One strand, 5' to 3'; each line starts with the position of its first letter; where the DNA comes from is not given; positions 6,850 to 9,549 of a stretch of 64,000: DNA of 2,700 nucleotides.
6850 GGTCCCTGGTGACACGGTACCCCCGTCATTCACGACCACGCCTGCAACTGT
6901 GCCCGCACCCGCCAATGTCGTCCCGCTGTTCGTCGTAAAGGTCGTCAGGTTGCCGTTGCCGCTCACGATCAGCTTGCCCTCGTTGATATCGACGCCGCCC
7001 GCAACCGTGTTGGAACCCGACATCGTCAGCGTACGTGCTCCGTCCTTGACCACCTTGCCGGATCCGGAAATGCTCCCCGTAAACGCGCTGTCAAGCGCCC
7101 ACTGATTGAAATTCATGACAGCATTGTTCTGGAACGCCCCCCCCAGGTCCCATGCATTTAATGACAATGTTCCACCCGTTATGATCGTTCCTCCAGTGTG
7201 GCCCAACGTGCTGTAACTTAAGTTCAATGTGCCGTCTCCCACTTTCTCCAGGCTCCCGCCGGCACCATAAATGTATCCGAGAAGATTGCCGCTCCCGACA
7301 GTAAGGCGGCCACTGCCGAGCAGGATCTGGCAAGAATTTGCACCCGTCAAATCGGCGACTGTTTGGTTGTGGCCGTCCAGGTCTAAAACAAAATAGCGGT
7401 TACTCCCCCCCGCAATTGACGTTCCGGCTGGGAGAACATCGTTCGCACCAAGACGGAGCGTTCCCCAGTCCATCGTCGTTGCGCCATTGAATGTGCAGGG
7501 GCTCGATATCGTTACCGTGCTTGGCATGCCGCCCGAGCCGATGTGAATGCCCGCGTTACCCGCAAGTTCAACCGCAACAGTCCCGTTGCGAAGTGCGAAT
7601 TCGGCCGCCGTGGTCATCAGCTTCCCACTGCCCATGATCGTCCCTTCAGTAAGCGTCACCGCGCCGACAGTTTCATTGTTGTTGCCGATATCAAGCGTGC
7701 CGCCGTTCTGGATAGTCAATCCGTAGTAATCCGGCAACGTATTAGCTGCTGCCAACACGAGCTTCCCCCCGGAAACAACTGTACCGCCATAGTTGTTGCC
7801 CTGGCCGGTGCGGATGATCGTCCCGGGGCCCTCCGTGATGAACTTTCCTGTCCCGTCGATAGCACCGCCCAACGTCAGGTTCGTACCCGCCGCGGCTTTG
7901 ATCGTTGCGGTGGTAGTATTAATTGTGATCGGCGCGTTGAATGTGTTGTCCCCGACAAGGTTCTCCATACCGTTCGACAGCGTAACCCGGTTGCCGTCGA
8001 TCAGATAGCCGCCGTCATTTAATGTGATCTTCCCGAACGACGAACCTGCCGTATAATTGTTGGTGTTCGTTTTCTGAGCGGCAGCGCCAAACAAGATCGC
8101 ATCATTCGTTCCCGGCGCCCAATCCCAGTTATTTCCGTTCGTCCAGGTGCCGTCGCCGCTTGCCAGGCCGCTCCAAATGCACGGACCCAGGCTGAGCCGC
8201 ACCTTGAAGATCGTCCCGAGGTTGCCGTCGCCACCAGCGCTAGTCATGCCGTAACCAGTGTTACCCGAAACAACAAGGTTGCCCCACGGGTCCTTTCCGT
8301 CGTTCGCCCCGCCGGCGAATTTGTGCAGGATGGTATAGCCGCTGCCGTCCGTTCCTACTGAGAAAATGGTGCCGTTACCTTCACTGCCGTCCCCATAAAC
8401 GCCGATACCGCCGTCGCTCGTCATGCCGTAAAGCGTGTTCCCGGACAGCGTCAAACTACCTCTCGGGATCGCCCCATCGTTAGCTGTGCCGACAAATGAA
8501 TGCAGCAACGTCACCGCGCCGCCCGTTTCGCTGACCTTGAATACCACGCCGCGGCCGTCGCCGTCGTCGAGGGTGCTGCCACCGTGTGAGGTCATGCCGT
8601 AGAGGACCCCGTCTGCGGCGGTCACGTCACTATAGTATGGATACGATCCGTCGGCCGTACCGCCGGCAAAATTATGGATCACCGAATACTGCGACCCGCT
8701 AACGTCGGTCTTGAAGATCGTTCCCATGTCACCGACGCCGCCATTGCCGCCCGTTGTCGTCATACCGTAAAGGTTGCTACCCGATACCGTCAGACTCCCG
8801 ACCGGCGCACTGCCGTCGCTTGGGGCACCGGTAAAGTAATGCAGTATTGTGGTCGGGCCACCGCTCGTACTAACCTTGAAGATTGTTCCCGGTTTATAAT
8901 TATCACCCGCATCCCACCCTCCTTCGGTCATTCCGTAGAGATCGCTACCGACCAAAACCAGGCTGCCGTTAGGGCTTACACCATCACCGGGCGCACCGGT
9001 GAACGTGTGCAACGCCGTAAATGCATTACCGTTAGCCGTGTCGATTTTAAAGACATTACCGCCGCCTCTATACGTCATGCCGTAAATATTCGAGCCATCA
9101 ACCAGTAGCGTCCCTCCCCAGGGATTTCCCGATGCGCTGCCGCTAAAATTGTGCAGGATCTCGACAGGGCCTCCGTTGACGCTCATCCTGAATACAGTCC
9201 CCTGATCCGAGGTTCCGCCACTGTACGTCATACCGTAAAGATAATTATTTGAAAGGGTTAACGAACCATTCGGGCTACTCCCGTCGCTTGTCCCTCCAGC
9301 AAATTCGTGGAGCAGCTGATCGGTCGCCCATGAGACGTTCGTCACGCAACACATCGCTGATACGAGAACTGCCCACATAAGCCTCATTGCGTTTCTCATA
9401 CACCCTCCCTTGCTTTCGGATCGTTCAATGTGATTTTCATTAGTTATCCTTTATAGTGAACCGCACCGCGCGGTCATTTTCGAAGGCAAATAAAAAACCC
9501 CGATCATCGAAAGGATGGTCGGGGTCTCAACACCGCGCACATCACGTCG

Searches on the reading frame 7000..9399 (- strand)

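Call 18: search_protein_families(library=pfam, proteins=[window:7000-9399:-], max_evalue=0.01)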
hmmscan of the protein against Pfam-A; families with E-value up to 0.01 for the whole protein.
window:7000-9399:- (800 aa): 1 family
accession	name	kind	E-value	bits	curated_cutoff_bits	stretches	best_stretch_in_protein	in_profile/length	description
PF12951.13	PATR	-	0.00024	21.5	27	1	717-747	1-30/30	Passenger-associated-transport-repeat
